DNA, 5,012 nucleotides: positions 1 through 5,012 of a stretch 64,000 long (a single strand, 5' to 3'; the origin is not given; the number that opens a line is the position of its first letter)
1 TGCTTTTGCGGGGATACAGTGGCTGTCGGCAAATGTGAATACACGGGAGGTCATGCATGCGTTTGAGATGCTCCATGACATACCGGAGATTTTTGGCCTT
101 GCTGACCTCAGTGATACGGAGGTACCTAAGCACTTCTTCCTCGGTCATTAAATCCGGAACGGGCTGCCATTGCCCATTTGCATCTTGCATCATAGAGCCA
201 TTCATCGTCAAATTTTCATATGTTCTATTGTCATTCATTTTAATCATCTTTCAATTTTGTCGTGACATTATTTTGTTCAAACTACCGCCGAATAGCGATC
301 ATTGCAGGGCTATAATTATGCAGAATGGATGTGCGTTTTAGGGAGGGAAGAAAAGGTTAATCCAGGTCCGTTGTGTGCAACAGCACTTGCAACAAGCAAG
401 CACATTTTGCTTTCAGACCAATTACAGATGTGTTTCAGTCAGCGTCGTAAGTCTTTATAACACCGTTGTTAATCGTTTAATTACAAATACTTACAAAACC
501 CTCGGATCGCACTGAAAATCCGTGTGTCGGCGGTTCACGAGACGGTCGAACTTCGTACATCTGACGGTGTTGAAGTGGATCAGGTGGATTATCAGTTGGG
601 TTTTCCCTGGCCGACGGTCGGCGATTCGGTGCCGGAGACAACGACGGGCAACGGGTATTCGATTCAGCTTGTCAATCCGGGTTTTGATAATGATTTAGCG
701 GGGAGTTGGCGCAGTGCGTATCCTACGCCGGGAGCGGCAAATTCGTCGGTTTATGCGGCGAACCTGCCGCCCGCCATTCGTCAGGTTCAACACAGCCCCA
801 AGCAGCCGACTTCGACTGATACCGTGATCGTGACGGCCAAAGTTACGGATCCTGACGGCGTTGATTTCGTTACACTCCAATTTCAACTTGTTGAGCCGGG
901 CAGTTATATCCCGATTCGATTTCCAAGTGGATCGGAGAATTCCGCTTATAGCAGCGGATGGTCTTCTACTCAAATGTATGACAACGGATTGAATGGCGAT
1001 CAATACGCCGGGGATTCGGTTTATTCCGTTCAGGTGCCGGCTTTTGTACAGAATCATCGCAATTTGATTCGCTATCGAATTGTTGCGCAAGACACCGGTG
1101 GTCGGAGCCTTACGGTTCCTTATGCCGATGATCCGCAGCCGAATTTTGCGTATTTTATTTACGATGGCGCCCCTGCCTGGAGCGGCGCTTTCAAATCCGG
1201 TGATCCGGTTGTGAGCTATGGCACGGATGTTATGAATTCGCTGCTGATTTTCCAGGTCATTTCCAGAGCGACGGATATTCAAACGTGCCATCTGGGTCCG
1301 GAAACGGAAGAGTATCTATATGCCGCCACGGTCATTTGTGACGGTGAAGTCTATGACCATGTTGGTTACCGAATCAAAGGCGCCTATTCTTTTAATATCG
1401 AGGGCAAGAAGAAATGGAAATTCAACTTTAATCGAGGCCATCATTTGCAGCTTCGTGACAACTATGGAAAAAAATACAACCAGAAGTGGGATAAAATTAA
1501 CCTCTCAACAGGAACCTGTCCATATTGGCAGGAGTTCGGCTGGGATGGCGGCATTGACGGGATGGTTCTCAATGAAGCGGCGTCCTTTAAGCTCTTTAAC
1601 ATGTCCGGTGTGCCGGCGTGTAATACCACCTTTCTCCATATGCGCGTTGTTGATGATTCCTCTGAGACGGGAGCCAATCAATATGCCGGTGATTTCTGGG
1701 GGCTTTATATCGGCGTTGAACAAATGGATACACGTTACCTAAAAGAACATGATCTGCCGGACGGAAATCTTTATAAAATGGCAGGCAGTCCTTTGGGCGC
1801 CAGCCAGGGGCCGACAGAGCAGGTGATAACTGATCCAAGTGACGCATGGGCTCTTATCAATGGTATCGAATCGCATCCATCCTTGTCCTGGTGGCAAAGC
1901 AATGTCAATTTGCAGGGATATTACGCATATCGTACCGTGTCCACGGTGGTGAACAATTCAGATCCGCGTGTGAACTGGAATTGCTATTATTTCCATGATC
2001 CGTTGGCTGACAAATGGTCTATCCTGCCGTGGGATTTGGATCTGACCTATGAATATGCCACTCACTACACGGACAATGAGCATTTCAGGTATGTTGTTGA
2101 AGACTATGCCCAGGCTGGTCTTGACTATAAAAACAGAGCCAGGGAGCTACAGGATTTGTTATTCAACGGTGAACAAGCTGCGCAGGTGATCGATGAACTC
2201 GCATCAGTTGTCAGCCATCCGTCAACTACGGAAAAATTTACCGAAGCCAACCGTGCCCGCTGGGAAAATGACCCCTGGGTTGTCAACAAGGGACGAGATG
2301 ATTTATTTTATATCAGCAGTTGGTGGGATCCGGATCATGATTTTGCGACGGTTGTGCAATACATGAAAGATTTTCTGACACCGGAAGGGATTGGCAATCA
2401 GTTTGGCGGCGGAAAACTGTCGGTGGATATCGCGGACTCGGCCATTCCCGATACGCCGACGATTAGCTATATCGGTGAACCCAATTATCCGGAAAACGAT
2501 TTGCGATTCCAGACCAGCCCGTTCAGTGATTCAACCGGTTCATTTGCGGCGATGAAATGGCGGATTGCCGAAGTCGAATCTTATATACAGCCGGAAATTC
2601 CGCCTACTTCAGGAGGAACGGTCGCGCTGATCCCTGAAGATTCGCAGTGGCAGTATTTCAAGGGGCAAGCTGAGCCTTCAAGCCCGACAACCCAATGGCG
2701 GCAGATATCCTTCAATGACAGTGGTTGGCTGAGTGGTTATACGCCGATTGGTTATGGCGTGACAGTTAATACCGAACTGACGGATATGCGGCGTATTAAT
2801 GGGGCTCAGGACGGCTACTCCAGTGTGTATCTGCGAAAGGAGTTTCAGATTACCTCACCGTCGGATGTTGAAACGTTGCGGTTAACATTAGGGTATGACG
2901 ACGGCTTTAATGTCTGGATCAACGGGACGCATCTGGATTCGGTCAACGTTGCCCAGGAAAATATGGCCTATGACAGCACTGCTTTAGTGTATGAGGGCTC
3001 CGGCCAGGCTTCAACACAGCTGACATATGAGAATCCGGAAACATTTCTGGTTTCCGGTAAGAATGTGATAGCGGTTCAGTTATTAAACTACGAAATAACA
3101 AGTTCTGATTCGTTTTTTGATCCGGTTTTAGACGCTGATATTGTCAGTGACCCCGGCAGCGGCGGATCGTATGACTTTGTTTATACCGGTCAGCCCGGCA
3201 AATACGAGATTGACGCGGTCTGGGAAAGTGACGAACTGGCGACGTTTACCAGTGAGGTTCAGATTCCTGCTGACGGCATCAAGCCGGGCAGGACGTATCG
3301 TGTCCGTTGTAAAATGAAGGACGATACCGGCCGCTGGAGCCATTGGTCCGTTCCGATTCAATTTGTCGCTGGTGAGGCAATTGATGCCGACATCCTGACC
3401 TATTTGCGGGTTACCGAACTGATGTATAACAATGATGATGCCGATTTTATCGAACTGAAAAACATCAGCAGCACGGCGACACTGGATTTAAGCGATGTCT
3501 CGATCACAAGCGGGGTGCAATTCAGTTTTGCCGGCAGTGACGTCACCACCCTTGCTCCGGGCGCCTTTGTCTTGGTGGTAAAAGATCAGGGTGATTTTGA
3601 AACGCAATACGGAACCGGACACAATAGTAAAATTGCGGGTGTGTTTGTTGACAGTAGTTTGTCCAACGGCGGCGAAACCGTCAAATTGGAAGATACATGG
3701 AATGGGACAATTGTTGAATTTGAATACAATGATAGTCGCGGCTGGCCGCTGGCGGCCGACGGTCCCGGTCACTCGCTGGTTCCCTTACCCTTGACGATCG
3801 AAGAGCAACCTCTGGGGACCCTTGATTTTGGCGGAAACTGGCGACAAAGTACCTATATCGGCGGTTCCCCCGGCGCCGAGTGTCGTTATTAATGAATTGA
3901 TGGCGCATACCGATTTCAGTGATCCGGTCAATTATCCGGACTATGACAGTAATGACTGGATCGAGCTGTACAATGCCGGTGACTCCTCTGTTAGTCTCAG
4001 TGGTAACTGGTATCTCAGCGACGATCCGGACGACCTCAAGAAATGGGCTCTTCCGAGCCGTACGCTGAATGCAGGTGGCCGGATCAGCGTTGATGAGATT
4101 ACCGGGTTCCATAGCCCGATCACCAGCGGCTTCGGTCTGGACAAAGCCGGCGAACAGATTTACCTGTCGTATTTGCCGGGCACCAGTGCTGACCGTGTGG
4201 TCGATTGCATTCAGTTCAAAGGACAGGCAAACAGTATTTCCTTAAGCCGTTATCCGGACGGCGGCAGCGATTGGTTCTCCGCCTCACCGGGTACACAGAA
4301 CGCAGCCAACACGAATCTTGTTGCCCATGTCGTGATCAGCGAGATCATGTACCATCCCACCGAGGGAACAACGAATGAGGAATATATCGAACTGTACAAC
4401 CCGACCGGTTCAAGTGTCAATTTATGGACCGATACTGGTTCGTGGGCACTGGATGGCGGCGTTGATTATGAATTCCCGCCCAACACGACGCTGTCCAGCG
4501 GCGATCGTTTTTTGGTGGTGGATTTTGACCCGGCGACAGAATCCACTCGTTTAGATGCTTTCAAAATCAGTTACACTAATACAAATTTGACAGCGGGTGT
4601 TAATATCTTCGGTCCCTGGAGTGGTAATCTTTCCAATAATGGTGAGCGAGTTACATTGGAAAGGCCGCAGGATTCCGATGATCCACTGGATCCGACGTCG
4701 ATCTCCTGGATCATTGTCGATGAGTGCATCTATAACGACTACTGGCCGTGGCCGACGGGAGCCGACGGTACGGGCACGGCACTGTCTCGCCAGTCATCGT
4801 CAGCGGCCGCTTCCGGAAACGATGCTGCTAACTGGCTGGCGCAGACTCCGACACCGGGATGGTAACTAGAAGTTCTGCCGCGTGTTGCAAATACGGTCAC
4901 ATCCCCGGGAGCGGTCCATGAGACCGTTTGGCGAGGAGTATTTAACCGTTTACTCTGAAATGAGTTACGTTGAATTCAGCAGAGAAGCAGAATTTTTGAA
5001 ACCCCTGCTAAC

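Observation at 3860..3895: Frameshift in a C5 homopolymer splits a CotH-LTD giant gene into two ORFs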

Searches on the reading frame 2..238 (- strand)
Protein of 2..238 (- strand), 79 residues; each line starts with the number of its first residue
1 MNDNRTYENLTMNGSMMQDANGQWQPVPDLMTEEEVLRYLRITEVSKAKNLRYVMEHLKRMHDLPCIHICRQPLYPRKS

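Call 25: search_protein_families(library=pfam, proteins=[window:2-238:-], max_evalue=0.01)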
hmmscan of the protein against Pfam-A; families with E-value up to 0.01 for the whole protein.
seq(79 aa): 0 families

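Call 32: search_protein_families(library=phrogs, proteins=[window:2-238:-], max_evalue=1)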
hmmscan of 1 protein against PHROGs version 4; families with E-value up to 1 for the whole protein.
seq(79 aa): 1 family
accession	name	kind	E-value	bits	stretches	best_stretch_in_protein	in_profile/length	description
phrog_10045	-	DNA, RNA and nucleotide metabolism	0.1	13.4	1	26-52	16-42/74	HTH DNA binding protein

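Call 33: search_protein_families(library=ncbifam, proteins=[window:2-238:-], max_evalue=1)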
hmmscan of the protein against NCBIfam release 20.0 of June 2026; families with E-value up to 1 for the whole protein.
seq(79 aa): 0 families

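Call 34: find_homologous_proteins(query=window:2-238:-, max_evalue=0.001)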
Query seq(79 aa) (79 aa): 75 proteins with E <= 0.001 among 75 candidates.
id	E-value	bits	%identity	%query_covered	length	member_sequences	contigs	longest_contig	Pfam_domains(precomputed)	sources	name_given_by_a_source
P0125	1.0e-31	126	71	100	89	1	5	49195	-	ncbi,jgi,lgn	jgi:hypothetical protein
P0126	1.7e-22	97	65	84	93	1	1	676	-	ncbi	-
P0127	2.8e-21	93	72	73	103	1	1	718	-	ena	-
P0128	5.8e-21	92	68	82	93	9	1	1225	-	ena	-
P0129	5.9e-21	92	60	85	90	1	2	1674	-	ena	-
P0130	2.7e-19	87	69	70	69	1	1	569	-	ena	-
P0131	2.9e-19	86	62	82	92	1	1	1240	-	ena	-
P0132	3.1e-19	86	64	75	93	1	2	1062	-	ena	-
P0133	5.7e-19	86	61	85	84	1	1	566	-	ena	-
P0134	6.6e-19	85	51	96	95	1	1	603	-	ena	-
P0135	7.0e-19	85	63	78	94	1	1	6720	-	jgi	jgi:hypothetical protein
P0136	8.0e-19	85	58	84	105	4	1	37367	-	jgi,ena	-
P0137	1.3e-18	84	71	70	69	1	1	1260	-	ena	-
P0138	1.5e-18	84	71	70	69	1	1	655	-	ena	-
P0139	1.5e-18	84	60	80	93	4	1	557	-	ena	-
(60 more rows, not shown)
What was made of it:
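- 1..240 (-): 5' part of a small gene (about 89 aa, no Pfam family). It runs off the left end of the window. It is 71% identical to P0125 (89 aa), and the family consists of 62-105 aa hypothetical proteins (call 34).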

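Call 35: find_encoding_contigs(protein=P0125, flank=8000, max_places=5)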
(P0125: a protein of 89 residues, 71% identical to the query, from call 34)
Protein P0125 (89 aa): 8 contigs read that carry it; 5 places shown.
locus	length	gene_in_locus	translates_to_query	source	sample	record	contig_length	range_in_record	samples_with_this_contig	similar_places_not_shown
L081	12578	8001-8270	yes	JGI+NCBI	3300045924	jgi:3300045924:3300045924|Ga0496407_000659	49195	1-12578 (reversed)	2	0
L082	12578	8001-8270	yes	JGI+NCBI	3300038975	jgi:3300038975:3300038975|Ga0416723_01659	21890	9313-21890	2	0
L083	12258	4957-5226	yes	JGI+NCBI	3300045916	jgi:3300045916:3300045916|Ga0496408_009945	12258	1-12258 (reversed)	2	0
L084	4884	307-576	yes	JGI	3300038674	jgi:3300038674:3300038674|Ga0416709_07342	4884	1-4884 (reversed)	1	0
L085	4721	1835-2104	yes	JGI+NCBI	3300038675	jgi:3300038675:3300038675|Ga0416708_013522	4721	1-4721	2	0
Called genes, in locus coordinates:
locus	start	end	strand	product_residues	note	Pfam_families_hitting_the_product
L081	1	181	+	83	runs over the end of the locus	-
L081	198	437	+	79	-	-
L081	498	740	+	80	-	-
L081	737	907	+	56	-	-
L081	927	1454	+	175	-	PF05869:Dam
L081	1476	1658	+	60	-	-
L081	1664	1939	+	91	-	-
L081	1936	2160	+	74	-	PF00239:Resolvase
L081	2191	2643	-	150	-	-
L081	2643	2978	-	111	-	-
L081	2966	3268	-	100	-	-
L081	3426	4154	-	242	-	PF19263:DUF5906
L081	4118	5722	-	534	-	PF13155:Toprim_2, PF13362:Toprim_3 (weak)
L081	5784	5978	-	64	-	-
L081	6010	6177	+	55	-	-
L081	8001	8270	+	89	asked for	-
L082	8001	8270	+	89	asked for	-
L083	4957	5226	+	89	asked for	-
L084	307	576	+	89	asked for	-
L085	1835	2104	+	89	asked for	-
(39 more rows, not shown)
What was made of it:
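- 1..240 (-): In five metagenome contigs P0125 lies about 400 nt from a divergent tyrosine integrase, with Toprim/DUF5906 primase, Dam, resolvase and Fic genes nearby (call 35).
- An integrase, primase and resolvase lie next to the homologous region in other contigs (call 35).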

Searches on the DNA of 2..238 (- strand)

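Call 44: search_rna_families(source=L085, start=1400, end=1900, threshold=evalue, max_evalue=1, show_alignments=2)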
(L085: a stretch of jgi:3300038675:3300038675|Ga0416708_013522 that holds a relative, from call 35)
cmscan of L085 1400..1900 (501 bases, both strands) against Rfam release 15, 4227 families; matches with E-value up to 1: 4.
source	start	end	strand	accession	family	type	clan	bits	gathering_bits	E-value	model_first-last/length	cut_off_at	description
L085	1502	1597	-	RF04312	trpB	Cis-reg;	-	34.5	59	0.0041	1-107/107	no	trpB ncRNA motif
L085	1568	1804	-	RF00126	ryfA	Gene; sRNA;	-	18.6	80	0.013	1-296/296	no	ryfA RNA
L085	1550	1588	+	RF04351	Plastid-psbl-rps4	Cis-reg;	-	18.1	68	0.38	1-53/53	no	Plastid-psbl-rps4 3UTR RNA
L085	1409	1543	+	RF02503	Atu_C9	Gene; sRNA;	-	17.4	40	0.018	59-192/192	no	Rhizobiales sRNA Atu_C9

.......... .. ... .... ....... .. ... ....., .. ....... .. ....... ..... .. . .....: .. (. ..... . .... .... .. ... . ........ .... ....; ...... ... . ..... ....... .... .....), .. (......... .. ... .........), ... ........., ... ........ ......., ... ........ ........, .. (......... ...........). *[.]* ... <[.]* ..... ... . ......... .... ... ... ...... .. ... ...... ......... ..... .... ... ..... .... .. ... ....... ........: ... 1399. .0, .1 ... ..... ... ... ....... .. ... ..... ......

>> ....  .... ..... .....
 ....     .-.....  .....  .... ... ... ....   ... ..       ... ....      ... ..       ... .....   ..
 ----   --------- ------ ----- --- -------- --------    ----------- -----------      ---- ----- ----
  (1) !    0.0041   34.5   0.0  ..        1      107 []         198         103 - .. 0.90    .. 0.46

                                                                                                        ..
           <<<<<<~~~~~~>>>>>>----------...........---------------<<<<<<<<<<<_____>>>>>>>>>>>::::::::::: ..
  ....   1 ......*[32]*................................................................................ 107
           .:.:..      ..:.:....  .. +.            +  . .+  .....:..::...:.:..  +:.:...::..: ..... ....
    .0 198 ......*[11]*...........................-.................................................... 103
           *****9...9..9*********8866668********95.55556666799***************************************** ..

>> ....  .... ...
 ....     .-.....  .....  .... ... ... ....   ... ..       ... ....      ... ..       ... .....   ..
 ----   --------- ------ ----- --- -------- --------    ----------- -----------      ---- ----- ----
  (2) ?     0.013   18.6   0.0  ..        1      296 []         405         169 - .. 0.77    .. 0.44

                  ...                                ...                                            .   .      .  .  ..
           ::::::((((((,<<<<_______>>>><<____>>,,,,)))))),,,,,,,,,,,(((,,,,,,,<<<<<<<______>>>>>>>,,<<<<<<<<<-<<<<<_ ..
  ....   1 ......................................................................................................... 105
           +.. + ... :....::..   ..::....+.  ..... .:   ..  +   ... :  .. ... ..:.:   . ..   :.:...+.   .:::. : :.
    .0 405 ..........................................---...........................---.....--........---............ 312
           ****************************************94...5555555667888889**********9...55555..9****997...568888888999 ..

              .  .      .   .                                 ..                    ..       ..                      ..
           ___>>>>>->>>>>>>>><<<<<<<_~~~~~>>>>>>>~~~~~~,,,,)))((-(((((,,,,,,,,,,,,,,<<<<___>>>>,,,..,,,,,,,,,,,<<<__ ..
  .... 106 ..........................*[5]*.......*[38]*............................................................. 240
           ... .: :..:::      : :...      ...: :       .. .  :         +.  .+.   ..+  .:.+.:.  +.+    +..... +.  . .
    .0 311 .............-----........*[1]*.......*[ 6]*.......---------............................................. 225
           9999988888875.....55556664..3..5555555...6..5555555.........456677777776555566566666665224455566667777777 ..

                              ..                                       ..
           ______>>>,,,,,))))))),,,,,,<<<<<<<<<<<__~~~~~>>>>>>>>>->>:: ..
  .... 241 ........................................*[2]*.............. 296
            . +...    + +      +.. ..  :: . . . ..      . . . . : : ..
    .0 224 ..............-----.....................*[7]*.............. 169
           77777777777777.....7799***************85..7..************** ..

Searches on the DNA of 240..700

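Call 45: search_rna_families(source=window, start=240, end=700, threshold=evalue, max_evalue=1, show_alignments=2)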
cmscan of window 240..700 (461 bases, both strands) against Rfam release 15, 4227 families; matches with E-value up to 1: 0.
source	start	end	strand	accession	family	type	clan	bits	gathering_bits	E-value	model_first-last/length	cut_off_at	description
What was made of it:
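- Tried and rejected: On L085 it gave only sub-threshold chance hits driven by hairpins (calls 44, 45).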

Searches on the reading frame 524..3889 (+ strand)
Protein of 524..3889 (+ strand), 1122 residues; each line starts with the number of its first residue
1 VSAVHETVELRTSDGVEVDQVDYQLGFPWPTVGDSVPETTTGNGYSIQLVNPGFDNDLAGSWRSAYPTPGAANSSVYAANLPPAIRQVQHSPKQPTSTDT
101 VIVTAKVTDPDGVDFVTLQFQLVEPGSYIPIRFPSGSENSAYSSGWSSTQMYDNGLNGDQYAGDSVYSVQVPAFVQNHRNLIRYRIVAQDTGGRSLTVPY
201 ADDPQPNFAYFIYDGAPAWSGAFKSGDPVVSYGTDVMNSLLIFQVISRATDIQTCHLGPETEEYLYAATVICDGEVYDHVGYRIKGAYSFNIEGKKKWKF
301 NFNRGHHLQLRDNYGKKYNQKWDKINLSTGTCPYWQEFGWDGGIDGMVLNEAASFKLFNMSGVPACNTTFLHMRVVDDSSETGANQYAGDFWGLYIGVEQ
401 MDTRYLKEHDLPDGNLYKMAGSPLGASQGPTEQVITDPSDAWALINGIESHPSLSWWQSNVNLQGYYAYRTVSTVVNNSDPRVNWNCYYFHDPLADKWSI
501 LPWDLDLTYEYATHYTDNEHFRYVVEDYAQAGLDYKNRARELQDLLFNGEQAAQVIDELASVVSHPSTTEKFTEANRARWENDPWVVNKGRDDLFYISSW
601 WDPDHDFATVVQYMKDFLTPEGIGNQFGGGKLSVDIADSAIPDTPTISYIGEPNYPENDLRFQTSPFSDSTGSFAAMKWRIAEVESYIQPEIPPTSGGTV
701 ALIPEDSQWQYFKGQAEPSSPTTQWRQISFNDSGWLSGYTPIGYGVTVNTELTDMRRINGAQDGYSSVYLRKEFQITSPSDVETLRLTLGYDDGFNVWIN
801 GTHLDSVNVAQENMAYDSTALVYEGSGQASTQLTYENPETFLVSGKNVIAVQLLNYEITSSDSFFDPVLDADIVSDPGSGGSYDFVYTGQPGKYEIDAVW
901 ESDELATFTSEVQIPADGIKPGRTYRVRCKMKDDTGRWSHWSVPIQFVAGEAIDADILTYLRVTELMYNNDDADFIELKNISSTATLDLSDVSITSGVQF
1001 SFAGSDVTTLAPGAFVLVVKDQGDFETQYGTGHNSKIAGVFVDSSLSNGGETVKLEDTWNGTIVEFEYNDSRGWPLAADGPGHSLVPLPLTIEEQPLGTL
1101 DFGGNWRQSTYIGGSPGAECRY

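Call 8: search_protein_families(library=pfam, proteins=[window:524-3889:+], max_evalue=0.01)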
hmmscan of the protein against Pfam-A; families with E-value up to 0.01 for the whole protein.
window:524-3889:+ (1122 aa): 2 families
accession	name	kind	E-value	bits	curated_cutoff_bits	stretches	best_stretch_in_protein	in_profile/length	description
PF08757.17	CotH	-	1e-17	65.1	23.8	1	284-561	3-282/322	CotH kinase protein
PF00932.25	LTD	-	7e-10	39.7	34.3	1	961-1068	8-107/109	Lamin Tail Domain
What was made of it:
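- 538..3877 (+): CotH-LTD gene remnant, frame A. It corresponds to about codons 205-1316 of the intact 1647-aa relative: the end of LTD1, the CotH domain, the central domain, LTD2 and GGSPG-A. The GTG at 524 is a fortuitous start. Pfam finds CotH and LTD (call 8).
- On CotH-LTD secreted protein family: PF08757, E=1e-17, residues 284-561 of ORF 524..3892 (call 8).
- Checked: Domain content: Pfam finds CotH plus LTD in the first ORF and two LTDs in the second (call 8).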

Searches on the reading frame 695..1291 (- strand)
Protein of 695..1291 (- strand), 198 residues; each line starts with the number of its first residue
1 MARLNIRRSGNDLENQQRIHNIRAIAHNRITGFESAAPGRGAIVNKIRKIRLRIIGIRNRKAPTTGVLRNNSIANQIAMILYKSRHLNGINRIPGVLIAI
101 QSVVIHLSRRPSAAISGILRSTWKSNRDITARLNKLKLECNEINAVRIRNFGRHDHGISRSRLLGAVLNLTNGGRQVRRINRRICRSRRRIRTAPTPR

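Call 52: search_protein_families(library=pfam, proteins=[window:695-1291:-], max_evalue=0.1)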
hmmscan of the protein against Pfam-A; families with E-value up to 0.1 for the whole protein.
window:695-1291:- (198 aa): 0 families
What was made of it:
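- Tried and rejected: The antisense ORFs 3681..4112 and 695..1291 have no family matches and are treated as spurious (call 52).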

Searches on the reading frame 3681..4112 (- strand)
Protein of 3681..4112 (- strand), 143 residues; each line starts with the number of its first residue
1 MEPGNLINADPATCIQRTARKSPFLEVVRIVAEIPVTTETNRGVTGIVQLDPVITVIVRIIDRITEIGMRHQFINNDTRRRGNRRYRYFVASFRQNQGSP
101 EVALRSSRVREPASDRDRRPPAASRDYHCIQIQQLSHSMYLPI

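Call 52: search_protein_families(library=pfam, proteins=[window:3681-4112:-], max_evalue=0.1)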
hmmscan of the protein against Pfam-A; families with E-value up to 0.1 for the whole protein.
window:3681-4112:- (143 aa): 0 families

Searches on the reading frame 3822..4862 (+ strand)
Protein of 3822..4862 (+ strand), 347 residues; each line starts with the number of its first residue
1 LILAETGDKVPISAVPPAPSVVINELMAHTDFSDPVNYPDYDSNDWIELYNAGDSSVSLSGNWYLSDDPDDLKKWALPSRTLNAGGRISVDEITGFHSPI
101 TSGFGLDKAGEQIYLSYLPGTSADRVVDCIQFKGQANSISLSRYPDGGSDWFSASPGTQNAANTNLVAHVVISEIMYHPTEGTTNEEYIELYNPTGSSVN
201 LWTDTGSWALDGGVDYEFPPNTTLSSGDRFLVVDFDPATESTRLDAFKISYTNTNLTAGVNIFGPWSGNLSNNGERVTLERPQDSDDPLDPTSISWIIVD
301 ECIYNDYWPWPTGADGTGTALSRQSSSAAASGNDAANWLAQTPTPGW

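Call 8: search_protein_families(library=pfam, proteins=[window:3822-4862:+], max_evalue=0.01)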
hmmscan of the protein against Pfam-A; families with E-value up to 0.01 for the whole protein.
window:3822-4862:+ (347 aa): 1 family
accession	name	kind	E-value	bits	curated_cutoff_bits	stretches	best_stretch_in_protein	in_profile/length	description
PF00932.25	LTD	-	1.3e-23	83.8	34.3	2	168-252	6-74/109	Lamin Tail Domain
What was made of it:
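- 3882..4865 (+): CotH-LTD gene remnant, frame B: LTD3 and LTD4 up to the natural stop. The TTG at 3822 is a fortuitous ORF opening. Pfam finds LTD x2 (call 8).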

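Call 20: find_encoding_contigs(protein=P0121, flank=10000, max_places=6)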
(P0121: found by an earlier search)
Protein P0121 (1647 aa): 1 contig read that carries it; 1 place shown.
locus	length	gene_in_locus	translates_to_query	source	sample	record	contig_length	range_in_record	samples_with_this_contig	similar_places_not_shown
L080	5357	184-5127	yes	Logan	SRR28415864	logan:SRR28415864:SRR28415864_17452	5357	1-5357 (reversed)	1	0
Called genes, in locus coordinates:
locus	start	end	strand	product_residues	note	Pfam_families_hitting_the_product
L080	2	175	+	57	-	?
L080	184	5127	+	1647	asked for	PF00932:LTD, PF08757:CotH, PF00932:LTD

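Call 33: search_protein_families(library=ncbifam, proteins=[P0121], max_evalue=1)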
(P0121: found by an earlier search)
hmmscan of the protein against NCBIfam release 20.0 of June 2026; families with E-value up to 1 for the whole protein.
P0121 (1647 aa): 2 families
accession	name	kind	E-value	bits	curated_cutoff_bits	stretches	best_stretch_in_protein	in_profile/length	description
NF041940.1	choice_anch_X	domain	0.00073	19.2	25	1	346-366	2-22/37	choice-of-anchor X domain-containing protein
NF041540.1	dockerin_GC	domain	0.33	11.4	29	0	42-66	2-33/67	GC-type dockerin domain-anchored protein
